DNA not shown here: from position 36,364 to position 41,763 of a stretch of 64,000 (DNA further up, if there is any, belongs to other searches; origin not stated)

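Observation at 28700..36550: At least eleven diverged tandem copies of a 210-265 aa module I cannot assign to any family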

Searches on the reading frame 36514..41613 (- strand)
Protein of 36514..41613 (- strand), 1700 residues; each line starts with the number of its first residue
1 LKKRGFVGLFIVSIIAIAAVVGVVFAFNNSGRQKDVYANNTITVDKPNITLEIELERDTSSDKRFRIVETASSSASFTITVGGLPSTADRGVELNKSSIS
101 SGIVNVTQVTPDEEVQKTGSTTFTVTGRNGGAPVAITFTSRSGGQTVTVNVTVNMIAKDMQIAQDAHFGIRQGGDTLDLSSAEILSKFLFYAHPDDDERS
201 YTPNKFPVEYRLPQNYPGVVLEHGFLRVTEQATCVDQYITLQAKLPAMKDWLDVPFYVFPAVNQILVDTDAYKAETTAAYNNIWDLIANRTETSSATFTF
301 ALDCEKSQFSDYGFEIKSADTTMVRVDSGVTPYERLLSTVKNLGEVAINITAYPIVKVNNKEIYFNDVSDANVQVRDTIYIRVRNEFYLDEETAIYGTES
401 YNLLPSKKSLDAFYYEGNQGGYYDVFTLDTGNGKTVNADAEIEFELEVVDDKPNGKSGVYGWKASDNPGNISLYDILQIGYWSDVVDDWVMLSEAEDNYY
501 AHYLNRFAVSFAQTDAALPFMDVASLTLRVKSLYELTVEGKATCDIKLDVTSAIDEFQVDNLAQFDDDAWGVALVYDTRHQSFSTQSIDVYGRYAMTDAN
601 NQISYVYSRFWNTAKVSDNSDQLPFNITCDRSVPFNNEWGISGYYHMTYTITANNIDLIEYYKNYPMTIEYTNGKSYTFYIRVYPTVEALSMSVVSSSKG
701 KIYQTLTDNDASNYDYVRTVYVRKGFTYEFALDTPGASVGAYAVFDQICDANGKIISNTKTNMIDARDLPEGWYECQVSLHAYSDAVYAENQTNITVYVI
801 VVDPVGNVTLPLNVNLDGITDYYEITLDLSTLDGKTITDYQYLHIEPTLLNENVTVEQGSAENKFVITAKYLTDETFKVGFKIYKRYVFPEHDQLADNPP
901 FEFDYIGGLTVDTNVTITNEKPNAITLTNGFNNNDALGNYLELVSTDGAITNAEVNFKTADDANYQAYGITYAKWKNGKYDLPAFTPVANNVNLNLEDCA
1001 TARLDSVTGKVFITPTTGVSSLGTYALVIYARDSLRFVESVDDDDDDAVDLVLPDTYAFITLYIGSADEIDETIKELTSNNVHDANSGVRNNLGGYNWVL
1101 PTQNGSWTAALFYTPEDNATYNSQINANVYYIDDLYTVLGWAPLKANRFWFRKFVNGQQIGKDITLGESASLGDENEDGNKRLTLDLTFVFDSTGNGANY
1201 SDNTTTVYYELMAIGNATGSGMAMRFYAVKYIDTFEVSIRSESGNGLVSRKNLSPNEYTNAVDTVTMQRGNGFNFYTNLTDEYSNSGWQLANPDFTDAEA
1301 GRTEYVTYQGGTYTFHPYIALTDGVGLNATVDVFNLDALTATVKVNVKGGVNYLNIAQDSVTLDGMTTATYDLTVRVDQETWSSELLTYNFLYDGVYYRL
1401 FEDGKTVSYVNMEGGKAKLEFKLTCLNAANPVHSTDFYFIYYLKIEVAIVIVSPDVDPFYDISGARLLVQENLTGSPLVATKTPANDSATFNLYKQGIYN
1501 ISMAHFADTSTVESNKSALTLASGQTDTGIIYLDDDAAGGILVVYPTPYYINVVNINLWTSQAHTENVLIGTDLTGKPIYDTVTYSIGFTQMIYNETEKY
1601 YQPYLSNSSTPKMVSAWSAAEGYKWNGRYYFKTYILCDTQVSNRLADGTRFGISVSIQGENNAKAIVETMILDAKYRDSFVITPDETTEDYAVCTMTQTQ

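Call 5: search_protein_families(library=pfam, proteins=[window:36514-41613:-], max_evalue=0.1)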
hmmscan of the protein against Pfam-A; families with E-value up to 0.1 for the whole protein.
window:36514-41613:- (1700 aa): 0 families

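Call 6: search_protein_families(library=phrogs, proteins=[window:36514-41613:-], max_evalue=0.01)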
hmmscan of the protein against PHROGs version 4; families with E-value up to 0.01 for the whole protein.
window:36514-41613:- (1700 aa): 1 family
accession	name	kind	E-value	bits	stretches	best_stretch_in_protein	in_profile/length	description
phrog_11617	-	unknown function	0.005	17.9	0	92-162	78-148/190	-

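Call 37: search_protein_families(library=ncbifam, proteins=[window:36514-41613:-], max_evalue=0.01)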
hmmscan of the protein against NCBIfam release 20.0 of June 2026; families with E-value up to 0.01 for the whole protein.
window:36514-41613:- (1700 aa): 0 families

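Call 76: search_solved_structures(query=window:36967-41523:-, max_evalue=1)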
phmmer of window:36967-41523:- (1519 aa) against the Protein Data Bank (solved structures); distinct sequences matched with E-value up to 1: 0.
